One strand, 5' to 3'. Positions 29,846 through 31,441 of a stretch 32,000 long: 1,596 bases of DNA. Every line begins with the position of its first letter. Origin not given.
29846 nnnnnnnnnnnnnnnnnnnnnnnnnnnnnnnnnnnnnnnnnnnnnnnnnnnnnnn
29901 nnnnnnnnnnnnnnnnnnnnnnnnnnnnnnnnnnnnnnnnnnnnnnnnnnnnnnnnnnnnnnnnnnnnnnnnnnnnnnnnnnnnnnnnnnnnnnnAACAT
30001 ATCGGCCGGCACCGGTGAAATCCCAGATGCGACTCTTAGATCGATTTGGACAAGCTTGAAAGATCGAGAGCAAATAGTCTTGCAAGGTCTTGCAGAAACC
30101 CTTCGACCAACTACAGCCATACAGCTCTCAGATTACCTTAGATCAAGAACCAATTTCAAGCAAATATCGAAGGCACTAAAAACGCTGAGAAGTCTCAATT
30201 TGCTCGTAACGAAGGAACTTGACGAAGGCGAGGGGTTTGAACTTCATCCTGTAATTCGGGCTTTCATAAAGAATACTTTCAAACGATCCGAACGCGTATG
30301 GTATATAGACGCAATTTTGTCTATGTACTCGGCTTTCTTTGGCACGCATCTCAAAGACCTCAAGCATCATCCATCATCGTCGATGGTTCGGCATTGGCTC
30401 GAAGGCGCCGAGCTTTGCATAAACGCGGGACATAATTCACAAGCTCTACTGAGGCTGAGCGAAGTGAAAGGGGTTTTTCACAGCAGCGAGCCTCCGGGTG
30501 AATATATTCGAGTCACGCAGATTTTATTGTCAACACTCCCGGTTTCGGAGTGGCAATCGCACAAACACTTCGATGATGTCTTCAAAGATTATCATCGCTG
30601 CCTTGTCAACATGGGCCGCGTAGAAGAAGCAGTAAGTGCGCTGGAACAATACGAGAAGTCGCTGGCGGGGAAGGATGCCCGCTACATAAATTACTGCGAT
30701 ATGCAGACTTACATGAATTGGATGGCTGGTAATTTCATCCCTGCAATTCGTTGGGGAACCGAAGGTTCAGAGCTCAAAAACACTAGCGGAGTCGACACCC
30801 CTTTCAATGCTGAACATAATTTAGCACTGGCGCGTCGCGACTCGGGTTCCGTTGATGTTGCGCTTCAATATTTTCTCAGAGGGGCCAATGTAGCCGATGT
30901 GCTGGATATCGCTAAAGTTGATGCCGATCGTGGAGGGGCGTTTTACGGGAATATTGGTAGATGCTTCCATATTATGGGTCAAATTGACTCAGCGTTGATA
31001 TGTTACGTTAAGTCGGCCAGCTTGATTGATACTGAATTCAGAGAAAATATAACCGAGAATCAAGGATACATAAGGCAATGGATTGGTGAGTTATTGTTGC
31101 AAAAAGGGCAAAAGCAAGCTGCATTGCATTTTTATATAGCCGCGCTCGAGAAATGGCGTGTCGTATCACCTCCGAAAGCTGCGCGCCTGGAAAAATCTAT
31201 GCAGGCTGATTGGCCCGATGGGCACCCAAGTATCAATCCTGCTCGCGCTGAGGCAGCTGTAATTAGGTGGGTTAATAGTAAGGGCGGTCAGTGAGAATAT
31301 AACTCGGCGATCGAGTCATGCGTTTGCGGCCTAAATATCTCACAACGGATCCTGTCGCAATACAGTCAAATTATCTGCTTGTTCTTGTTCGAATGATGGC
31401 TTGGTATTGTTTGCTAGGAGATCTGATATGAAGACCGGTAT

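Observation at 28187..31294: Giant SIR2-STAND-TPR protein: an NLR-like immune sensor as island cargo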

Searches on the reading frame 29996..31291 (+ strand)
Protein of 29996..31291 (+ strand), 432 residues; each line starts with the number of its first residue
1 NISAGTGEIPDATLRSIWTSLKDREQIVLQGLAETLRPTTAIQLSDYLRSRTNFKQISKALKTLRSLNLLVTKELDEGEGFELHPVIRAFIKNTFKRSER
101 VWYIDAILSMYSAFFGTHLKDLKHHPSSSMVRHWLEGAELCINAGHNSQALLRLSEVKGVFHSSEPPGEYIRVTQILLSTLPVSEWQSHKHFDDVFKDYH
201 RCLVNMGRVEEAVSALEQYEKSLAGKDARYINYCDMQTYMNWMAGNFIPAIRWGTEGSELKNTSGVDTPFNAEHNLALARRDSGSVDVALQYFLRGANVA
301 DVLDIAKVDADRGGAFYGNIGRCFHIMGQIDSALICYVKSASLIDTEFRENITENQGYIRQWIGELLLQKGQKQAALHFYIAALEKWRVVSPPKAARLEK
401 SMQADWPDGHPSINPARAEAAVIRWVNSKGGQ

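Call 54: search_protein_representatives(protein=window:29996-31291:+)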
Query: 432 residues. Proteins with E-value up to 0.001 (for the whole library): 557; up to 1e-10: 292; up to 1e-30: 187. The best 150 are listed.
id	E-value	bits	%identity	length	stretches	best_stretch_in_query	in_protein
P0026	3.4e-130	451.0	50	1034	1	3-426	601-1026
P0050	6.6e-125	433.6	47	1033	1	2-428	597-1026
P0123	6.3e-124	430.4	49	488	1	5-428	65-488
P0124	4.1e-117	407.9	46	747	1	4-428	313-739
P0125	2.3e-114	398.9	47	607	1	7-400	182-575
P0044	6.0e-113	394.2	44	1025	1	5-426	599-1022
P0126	4.7e-110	384.7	45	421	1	14-407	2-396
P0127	3.3e-109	381.9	45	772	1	9-429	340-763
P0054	5.5e-106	371.3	44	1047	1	6-425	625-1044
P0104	2.5e-105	369.1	44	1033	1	5-427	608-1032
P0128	2.4e-104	365.9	43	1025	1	7-428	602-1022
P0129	6.8e-98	344.6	43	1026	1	6-407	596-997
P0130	2.7e-97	342.6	43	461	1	9-401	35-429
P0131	2.8e-93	329.4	41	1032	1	2-407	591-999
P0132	8.2e-93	327.9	41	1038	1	3-428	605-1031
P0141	2.0e-81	290.3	39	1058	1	9-396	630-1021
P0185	4.0e-62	226.8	34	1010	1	11-401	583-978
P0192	2.1e-60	221.1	33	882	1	13-402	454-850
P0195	7.9e-60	219.2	33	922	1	11-399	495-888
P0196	2.1e-59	217.9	32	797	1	7-395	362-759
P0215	2.3e-53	197.9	32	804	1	12-396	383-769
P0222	1.6e-51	191.9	32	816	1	10-393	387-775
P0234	6.9e-48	179.9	31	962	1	12-399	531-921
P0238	4.6e-47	177.2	30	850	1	10-396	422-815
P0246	8.9e-46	172.9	29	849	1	10-401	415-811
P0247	1.2e-45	172.5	31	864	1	11-411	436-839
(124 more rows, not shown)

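Call 57: search_protein_families(library=pfam, proteins=[P0141, P0234, P0238, P0195, P0246, P0185, P0192, P0247, P0222, P0215], max_evalue=0.001)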
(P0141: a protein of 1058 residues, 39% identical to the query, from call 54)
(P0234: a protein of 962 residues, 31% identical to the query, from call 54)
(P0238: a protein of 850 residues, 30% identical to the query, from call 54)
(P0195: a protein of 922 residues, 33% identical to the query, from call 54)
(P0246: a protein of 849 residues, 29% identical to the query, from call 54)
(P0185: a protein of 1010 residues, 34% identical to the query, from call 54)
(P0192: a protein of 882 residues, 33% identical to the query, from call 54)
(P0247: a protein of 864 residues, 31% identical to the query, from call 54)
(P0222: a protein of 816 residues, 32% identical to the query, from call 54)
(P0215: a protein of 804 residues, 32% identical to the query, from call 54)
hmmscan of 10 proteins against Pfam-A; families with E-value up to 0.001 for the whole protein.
P0141 (1058 aa): 6 families
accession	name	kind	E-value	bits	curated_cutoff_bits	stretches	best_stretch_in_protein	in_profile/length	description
PF00149.33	Metallophos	-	8.5e-09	36.6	21.5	1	9-264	4-191/191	Calcineurin-like phosphoesterase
PF13424.12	TPR_12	-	2.3e-08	34.6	30.1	1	895-967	4-75/77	Tetratricopeptide repeat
PF13181.12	TPR_8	-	3.8e-08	33.3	25.7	0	939-966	3-30/34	Tetratricopeptide repeat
PF00515.34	TPR_1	-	6.5e-08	32.5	27.8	1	940-965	4-29/34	Tetratricopeptide repeat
PF07719.23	TPR_2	-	3.3e-07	30.3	27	0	940-966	4-30/34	Tetratricopeptide repeat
PF14559.12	TPR_19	-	0.00045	20.9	25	0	818-849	26-57/68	Tetratricopeptide repeat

P0234 (962 aa): 2 families
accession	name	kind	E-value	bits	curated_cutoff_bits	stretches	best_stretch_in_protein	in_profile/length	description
PF13289.12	SIR2_2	-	1.9e-22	80.3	24.5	1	107-225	2-124/141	SIR2-like domain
PF00931.28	NB-ARC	-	1.1e-06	28.6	23.5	1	304-410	11-119/248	NB-ARC domain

P0238 (850 aa): 3 families
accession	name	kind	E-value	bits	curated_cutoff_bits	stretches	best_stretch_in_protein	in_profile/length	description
PF13424.12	TPR_12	-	9.9e-07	29.3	30.1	1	690-764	5-77/77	Tetratricopeptide repeat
PF13191.12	AAA_16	-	3.6e-05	24.7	32.6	1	190-311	1-153/167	AAA ATPase domain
PF07719.23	TPR_2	-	5.5e-05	23.4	27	0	734-761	3-30/34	Tetratricopeptide repeat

P0195 (922 aa): 2 families
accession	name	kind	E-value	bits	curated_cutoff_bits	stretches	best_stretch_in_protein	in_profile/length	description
PF00931.28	NB-ARC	-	2.9e-10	40.3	23.5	1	267-479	15-222/248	NB-ARC domain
PF04471.18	Mrr_cat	-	2.2e-08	34.7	21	1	19-109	6-99/115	Restriction endonuclease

P0246 (849 aa): 4 families
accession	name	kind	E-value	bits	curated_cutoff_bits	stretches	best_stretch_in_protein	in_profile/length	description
PF13676.11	TIR_2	-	1.2e-13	52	28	1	4-112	1-104/122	TIR domain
PF00931.28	NB-ARC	-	2.1e-09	37.5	23.5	1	185-404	11-226/248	NB-ARC domain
PF01582.25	TIR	-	2.1e-05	24.9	21.3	1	5-103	2-101/179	TIR domain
PF13424.12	TPR_12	-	8.2e-05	23.2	30.1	1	717-753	38-74/77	Tetratricopeptide repeat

P0185 (1010 aa): 6 families
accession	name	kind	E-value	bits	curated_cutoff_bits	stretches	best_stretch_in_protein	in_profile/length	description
PF24391.1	HD-CE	-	2.2e-28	100.1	27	1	32-239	1-238/263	HD-CE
PF00931.28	NB-ARC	-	3.5e-10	40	23.5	1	351-571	12-223/248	NB-ARC domain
PF13424.12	TPR_12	-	2.2e-09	37.8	30.1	0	861-918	16-72/77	Tetratricopeptide repeat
PF01966.28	HD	-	2.4e-05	25.1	22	1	41-163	3-93/116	HD domain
PF13176.12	TPR_7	-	0.00096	19.5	27.9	0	895-925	3-33/36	Tetratricopeptide repeat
PF00515.34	TPR_1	-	0.00097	19.3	27.8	1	893-918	3-28/34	Tetratricopeptide repeat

P0192 (882 aa): 9 families
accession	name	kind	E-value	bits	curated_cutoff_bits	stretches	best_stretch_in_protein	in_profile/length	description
PF13676.11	TIR_2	-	9e-10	39.5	28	1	39-139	24-112/122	TIR domain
PF00931.28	NB-ARC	-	9.9e-09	35.2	23.5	1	223-422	15-206/248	NB-ARC domain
PF01582.25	TIR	-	2.9e-07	30.9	21.3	1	8-165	2-167/179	TIR domain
PF07719.23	TPR_2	-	6.4e-06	26.3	27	0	764-791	3-30/34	Tetratricopeptide repeat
PF14559.12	TPR_19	-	9.8e-06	26.2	25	0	643-669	31-57/68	Tetratricopeptide repeat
PF12895.13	ANAPC3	-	0.00055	20.6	27.2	0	800-831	18-49/82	Anaphase-promoting complex, cyclosome, subunit 3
PF13181.12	TPR_8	-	0.00081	19.8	25.7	0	677-700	3-26/34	Tetratricopeptide repeat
PF20720.3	nSTAND3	-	0.00088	19.4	27.2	0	227-363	18-117/155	Novel STAND NTPase 3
PF13424.12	TPR_12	-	0.00096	19.7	30.1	0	766-793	49-76/77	Tetratricopeptide repeat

P0247 (864 aa): 2 families
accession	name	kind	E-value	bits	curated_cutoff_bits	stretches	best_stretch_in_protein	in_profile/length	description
PF04326.19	SLFN_AlbA_2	-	7e-12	46.4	25.3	1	15-145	1-117/118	Schlafen, AlbA_2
PF00931.28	NB-ARC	-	2.6e-09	37.1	23.5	1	209-426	16-227/248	NB-ARC domain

P0222 (816 aa): 2 families
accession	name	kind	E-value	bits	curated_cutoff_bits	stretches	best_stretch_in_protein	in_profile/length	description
PF13424.12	TPR_12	-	8.1e-05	23.2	30.1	0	698-732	5-39/77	Tetratricopeptide repeat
PF00931.28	NB-ARC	-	0.00027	20.7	23.5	1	164-369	12-210/248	NB-ARC domain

P0215 (804 aa): 8 families
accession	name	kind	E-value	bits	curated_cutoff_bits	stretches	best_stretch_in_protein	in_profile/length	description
PF13424.12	TPR_12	-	9.5e-11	42.2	30.1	1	646-718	5-76/77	Tetratricopeptide repeat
PF13181.12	TPR_8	-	8.2e-07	29.1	25.7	0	646-668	4-26/34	Tetratricopeptide repeat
PF00931.28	NB-ARC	-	1.7e-06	27.9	23.5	1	161-361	15-208/248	NB-ARC domain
PF07719.23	TPR_2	-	8.8e-06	25.9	27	0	646-671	4-29/34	Tetratricopeptide repeat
PF00515.34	TPR_1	-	1e-05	25.5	27.8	0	647-669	5-27/34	Tetratricopeptide repeat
PF13174.12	TPR_6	-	4.6e-05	24.2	26.3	0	731-758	1-28/33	Tetratricopeptide repeat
PF13374.12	TPR_10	-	7.4e-05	23.1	27.5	0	645-668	4-27/42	Tetratricopeptide repeat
PF13432.12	TPR_16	-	0.00068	20.5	32.7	0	731-760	32-61/65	Tetratricopeptide repeat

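Call 92: search_protein_families(library=padloc, proteins=[P0238, P0195, P0185, P0247, P0234, P0222, P0215, P0196, P0192], max_evalue=0.001)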
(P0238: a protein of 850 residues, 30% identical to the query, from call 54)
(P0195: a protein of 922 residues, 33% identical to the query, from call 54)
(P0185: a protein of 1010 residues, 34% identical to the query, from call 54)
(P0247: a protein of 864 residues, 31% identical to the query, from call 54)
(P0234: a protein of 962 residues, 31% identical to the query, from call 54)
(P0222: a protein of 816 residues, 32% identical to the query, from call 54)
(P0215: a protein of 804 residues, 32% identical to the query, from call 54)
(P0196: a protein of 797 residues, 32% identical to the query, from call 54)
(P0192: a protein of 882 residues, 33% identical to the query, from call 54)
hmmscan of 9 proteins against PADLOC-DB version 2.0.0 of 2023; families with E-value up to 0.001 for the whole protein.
P0238 (850 aa): 0 families

P0195 (922 aa): 0 families

P0185 (1010 aa): 0 families

P0247 (864 aa): 1 family
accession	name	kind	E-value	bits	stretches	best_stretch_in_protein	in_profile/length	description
PDLC05032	PDC-S50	-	2.6e-17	61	1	4-149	6-155/387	-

P0234 (962 aa): 12 families
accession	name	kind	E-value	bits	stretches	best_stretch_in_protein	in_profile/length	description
PDLC00407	ThsA1|ThsA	-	2.3e-25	87.2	1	7-231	11-233/478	STALD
PDLC03856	LmuA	-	4.7e-24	83.3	1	7-228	6-238/433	-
PDLC00409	ThsA1|ThsA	-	4.8e-22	76.5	1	7-234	12-237/242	STALD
PDLC04166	Dsr1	-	9.1e-22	74.7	1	4-195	11-209/1227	-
PDLC04167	Dsr1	-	2.9e-15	53.1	1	4-207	9-225/1248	-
PDLC04968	PDC-S25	-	2.7e-10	37.9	1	106-209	141-244/517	-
PDLC02183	Dsr1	-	4.9e-09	32.5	1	4-206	9-230/1275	-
PDLC05061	PDC-S65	-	3.5e-06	24.6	1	109-191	143-227/592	-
PDLC02419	Aga_SIR2-PNTD1-PNTD2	-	6.2e-06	23.2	0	76-220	87-239/558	Class I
PDLC04082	SIR2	-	7.1e-05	19.9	0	9-45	10-45/345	-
PDLC05060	PDC-S65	-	8.9e-05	19.5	1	108-193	50-137/503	-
PDLC04087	SIR2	-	0.00064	16.7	0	87-132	111-159/343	-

P0222 (816 aa): 0 families

P0215 (804 aa): 1 family
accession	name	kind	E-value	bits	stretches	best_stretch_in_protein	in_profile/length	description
PDLC05061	PDC-S65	-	0.00053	17.4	1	346-544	384-574/592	-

P0196 (797 aa): 0 families

P0192 (882 aa): 1 family
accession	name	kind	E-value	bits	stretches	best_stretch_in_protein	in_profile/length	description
PDLC05062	PDC-S66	-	1.3e-08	32.6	1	33-108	169-242/282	-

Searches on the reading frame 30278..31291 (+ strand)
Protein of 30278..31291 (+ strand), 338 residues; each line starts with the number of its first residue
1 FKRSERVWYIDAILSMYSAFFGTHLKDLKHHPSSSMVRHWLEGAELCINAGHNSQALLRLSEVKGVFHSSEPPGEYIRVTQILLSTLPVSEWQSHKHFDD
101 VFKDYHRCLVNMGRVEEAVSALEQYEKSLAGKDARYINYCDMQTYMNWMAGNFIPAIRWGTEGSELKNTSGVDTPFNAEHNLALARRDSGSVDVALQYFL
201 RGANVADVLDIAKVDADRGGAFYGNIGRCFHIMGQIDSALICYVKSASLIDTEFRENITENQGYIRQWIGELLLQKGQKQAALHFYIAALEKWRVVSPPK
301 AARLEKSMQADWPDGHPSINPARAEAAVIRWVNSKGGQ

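Call 58: predict_structure(alignment_id=A2)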
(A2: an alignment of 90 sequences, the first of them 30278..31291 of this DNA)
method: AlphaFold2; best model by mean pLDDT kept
length: 338 residues; sequences in the alignment: 90
mean_pLDDT: 95.4   pTM: 0.91
mean pLDDT of the five models: 95.4, 95.2, 94.9, 94.8, 94.8
residues with pLDDT >= 90: 310; 70-90: 24; 50-70: 3; < 50: 1
segments of 3 or more residues with pLDDT < 50: none
pLDDT, mean of each block of 10 residues (from residue 1): 85 94 92 92 97 97 87 94 98 97 97 98 98 97 98 98 98 97 98 98 98 95 98 98 97 83 98 98 98 96 98 94 98 82
secondary structure, 60 per line:
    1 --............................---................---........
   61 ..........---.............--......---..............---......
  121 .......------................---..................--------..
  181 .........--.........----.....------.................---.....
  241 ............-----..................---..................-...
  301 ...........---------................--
elements in order: H3-30 H34-49 H53-70 H74-86 H89-94 H98-111 H115-127 H134-149 H153-170 H179-189 H192-200 H205-209 H216-232 H236-252 H258-275 H279-296 H298-311 H321-336

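Call 61: fold_search(model_id=the predicted structure, library=pdb)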
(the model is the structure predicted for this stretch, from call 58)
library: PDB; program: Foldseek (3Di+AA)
matches with E <= 10: 1394; with E <= 0.001: 14
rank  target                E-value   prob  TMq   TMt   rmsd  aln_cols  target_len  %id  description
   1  9qhb                  6.2e-05  1.00  0.38  0.44  10.3       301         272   17  Crystal structure of 16-repeat CTPR protein with eliminated coordination sites (released 2025-10-22)
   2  8chy                  8.4e-05  1.00  0.36  0.43  10.9       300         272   18  Crystal structure of an 8-repeat consensus TPR superhelix with Zinc. (released 2024-02-21)
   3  9qhc_B                1.6e-04  1.00  0.40  0.47  11.8       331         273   16  Crystal structure of 8-repeat CTPR protein with eliminated coordination sites (released 2025-10-22)
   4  3sf4_C                1.7e-04  1.00  0.43  0.42   8.9       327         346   14  Crystal structure of the complex between the conserved cell polarity proteins Inscuteable and LGN (released 2011-11-23)
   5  5a7d_D                3.0e-04  1.00  0.44  0.43   9.0       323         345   13  Tetrameric assembly of LGN with Inscuteable (released 2016-08-03)
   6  4wnd_A                5.2e-04  1.00  0.48  0.49   7.4       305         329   15  Crystal structure of the TPR domain of LGN in complex with Frmpd4/Preso1 at 1.5 Angstrom resolution (released 2015-09-16)
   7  6t3h_A                5.2e-04  1.00  0.40  0.38  13.2       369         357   13  Structure of the Rap conjugation gene regulator of the plasmid pLS20 in apo form (released 2020-06-24)
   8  5a7d_C                5.9e-04  1.00  0.41  0.40   9.6       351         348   12  Tetrameric assembly of LGN with Inscuteable (released 2016-08-03)
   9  6hc2_C                6.4e-04  1.00  0.46  0.43   8.5       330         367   14  Crystal structure of NuMA/LGN hetero-hexamers (released 2019-05-29)
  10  4wng_A                6.4e-04  1.00  0.44  0.45   7.8       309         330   17  Crystal structure of the TPR domain of LGN in complex with Frmpd4/Preso1 at 2.1 Angstrom resolution (released 2015-09-16)
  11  6hc2_S                6.7e-04  1.00  0.45  0.43   8.5       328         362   16  Crystal structure of NuMA/LGN hetero-hexamers (released 2019-05-29)
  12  5a7d_B                7.6e-04  1.00  0.41  0.39   9.5       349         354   12  Tetrameric assembly of LGN with Inscuteable (released 2016-08-03)
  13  6hc2_A                8.3e-04  1.00  0.46  0.43   8.3       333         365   14  Crystal structure of NuMA/LGN hetero-hexamers (released 2019-05-29)
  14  4wne_A                9.8e-04  1.00  0.44  0.45   7.9       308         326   16  Crystal structure of the TPR domain of LGN in complex with Frmpd4/Preso1 at 2.0 Angstrom resolution (released 2015-09-16)
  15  5a6c_B                1.1e-03  1.00  0.48  0.45   7.2       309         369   14  Concomitant binding of Afadin to LGN and F-actin directs planar spindle orientation (released 2015-12-30)
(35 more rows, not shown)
